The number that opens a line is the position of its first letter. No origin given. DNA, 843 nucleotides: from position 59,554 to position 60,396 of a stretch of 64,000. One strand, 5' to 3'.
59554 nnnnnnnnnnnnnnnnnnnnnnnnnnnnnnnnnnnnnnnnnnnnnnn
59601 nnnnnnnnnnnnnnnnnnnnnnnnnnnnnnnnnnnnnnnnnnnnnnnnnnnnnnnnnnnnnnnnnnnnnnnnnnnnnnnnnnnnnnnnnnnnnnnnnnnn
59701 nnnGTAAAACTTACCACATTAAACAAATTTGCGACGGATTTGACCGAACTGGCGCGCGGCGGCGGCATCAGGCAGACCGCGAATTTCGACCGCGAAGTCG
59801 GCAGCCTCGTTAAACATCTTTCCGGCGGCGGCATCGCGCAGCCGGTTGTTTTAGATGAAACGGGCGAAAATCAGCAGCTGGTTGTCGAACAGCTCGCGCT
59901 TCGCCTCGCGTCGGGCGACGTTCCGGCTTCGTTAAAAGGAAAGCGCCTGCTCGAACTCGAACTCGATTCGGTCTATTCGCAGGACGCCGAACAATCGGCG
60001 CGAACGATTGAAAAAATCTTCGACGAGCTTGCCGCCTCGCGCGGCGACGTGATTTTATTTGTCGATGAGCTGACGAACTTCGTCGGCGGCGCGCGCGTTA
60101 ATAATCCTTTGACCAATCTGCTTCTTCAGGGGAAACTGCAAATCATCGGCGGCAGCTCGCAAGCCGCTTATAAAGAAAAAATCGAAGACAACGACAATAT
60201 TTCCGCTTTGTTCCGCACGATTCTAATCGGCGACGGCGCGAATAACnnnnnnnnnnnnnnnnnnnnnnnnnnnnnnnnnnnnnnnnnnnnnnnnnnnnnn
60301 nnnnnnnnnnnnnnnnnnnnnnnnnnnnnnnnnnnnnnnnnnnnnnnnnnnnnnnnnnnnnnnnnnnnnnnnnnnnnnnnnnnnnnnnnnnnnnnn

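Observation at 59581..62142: Secreted subtilase carrying a catalytically dead ClpB/ClpA D1 AAA+ module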

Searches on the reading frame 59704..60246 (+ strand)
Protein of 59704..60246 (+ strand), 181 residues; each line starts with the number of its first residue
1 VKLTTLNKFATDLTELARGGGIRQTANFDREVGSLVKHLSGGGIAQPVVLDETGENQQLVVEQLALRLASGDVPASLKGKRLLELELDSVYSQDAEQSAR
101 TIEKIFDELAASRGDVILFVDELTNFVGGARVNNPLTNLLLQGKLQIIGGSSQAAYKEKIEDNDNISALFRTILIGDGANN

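Call 45: search_protein_representatives(alignment_id=A3)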
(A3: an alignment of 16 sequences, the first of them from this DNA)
Query: 16 sequences, 183 profile positions. Proteins with E-value up to 0.001 (for the whole library): 13921; up to 1e-10: 7551; up to 1e-30: 136. The best 150 are listed.
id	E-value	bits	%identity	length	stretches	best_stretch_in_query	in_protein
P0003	1.7e-72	259.2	-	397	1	2-182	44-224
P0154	7.5e-71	253.9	-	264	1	2-180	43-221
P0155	7.5e-68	244.1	-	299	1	2-179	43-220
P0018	1.6e-66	239.8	-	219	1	4-157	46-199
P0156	2.1e-66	239.4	-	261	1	3-181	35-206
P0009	2.2e-66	239.4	-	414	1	2-181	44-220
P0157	1.1e-65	237.1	-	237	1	2-168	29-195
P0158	1.7e-64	233.2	-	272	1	4-180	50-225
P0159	3.5e-64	232.2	-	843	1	3-182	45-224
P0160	4.7e-63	228.5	-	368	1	5-180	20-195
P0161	1.4e-62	226.9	-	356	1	4-182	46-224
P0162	1.6e-62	226.7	-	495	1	3-182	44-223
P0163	8.3e-62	224.4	-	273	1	8-182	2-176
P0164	1.8e-60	220.1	-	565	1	5-180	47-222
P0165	3.9e-60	219.0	-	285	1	3-182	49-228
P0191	1.2e-40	155.5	-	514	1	2-181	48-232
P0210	8.6e-35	136.4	-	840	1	3-179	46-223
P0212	2.5e-34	134.9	-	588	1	2-180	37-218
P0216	6.3e-34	133.6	-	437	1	4-181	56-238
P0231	7.7e-33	130.0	-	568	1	4-179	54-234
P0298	2.6e-30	121.8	-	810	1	3-182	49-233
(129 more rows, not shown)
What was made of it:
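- Tried and rejected: I searched 1.84 billion representative proteins with a module profile (call 45).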

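Call 49: list_cluster_members(proteins=[P0210, P0298, P0212, P0231, P0216, P0083, P0090, P0116, P0063, P0034])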
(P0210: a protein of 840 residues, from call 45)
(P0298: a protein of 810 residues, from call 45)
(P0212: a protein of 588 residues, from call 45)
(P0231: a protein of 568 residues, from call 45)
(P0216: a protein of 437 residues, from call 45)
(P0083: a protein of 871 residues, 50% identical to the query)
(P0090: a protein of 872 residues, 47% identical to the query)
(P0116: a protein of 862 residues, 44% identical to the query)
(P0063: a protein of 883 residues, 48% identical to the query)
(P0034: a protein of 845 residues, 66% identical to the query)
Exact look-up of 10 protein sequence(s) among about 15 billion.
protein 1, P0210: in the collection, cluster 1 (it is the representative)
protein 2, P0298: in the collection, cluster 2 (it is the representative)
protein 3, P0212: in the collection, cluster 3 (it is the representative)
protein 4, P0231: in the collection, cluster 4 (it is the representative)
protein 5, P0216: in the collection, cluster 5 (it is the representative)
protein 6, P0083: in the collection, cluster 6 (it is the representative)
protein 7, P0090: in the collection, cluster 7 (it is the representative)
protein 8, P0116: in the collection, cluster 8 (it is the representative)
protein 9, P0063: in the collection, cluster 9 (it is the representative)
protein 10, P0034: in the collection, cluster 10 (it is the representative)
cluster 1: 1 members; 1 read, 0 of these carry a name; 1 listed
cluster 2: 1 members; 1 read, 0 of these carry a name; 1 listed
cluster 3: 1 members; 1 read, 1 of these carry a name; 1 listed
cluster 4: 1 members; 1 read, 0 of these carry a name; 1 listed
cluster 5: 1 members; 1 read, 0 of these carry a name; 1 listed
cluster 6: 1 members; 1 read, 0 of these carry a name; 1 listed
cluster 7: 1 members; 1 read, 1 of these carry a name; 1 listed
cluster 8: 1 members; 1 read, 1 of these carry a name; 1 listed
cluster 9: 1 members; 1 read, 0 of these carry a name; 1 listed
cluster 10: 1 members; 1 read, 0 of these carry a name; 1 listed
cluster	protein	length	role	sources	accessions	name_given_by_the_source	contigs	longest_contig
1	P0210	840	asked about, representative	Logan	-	-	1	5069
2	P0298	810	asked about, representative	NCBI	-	-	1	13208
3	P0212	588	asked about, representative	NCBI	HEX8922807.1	MAG TPA: S8 family serine peptidase, partial [Pyrinomonadaceae bacterium]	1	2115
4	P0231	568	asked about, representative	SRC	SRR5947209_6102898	-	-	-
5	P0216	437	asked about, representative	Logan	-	-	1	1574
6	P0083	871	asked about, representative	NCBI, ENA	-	-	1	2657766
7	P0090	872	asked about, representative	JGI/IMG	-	subtilisin family serine protease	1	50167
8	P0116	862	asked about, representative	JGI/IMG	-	serine protease AprX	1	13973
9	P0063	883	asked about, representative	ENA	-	-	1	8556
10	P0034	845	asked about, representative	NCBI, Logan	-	-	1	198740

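Call 53: search_protein_families(library=ncbifam, proteins=[P0191, P0212], max_evalue=0.00001)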
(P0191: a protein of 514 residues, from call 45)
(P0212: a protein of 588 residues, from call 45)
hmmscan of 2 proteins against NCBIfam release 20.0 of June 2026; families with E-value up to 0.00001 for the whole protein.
P0191 (514 aa): 9 families
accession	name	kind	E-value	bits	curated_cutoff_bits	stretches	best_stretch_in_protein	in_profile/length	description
TIGR03346.1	chaperone_ClpB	equivalog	1.5e-65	222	1232.1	1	39-231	143-336/853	ATP-dependent chaperone ClpB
TIGR03345.1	VI_ClpV1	equivalog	1.9e-55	188.6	884.95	1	32-233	150-352/852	type VI secretion system ATPase TssH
NF008118.0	PRK10865.1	equivalog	4.9e-53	180.2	1417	1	47-231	156-341/857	ATP-dependent chaperone ClpB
NF033606.1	heat_AAA_ClpK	exception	2.4e-52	178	1900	1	42-229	255-445/949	heat shock survival AAA family ATPase ClpK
TIGR02639.1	ClpA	equivalog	1.8e-50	172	993.15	1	32-234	148-351/734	ATP-dependent Clp protease ATP-binding subunit ClpA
NF033607.0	disagg_AAA_ClpG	exception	1.1e-49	169.2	1900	1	45-231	237-426/932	AAA family protein disaggregase ClpG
NF008263.0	PRK11034.1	equivalog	1.1e-38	132.6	1350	1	33-232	150-350/758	ATP-dependent Clp protease ATP-binding subunit ClpA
NF049966.1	QH_SP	equivalog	5.4e-09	35.7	165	1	369-514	2-126/219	subtilisin-like serine protease QhpE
TIGR03921.1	T7SS_mycosin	equivalog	1.6e-08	34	278.75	1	364-513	12-159/353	type VII secretion-associated serine protease mycosin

P0212 (588 aa): 13 families
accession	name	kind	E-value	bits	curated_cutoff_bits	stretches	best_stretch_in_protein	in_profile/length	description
TIGR03346.1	chaperone_ClpB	equivalog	7.4e-55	186.7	1232.1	1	29-217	144-335/853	ATP-dependent chaperone ClpB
TIGR03345.1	VI_ClpV1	equivalog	3.7e-50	171.1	884.95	1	29-222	158-354/852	type VI secretion system ATPase TssH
NF033606.1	heat_AAA_ClpK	exception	9e-49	166.1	1900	1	30-219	254-448/949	heat shock survival AAA family ATPase ClpK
NF033607.0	disagg_AAA_ClpG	exception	3.6e-47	160.9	1900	1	31-216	234-424/932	AAA family protein disaggregase ClpG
NF008118.0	PRK10865.1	equivalog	4.9e-46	157.1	1417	1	32-216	152-339/857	ATP-dependent chaperone ClpB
TIGR02639.1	ClpA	equivalog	1.8e-45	155.4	993.15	1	33-218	160-348/734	ATP-dependent Clp protease ATP-binding subunit ClpA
NF008263.0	PRK11034.1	equivalog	3e-35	121.3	1350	1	36-215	164-346/758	ATP-dependent Clp protease ATP-binding subunit ClpA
TIGR03921.1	T7SS_mycosin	equivalog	1e-29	103.8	278.75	1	349-537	11-188/353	type VII secretion-associated serine protease mycosin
NF049966.1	QH_SP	equivalog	3.8e-14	52.6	165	1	355-505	2-127/219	subtilisin-like serine protease QhpE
NF040809.1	germ_prot_CspBA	exception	3.4e-11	41.6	1250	1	380-521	713-840/1099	bifunctional germination protease/germinant receptor pseudoprotease CspBA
NF042956.1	IteS_antiphage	equivalog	3.9e-10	38.7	900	1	272-553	172-452/747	S8 family anti-phage peptidase IteS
NF040808.2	CspC_non_triad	exception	4.9e-08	31.9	675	1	380-506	158-280/556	bile acid germinant receptor pseudoprotease CspC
NF033595.1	denti_PrtP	equivalog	5.4e-08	31.9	300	1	387-535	246-400/606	dentilisin complex serine proteinase subunit PrtP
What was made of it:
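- ClpB is the best-matching Clp type (call 53).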
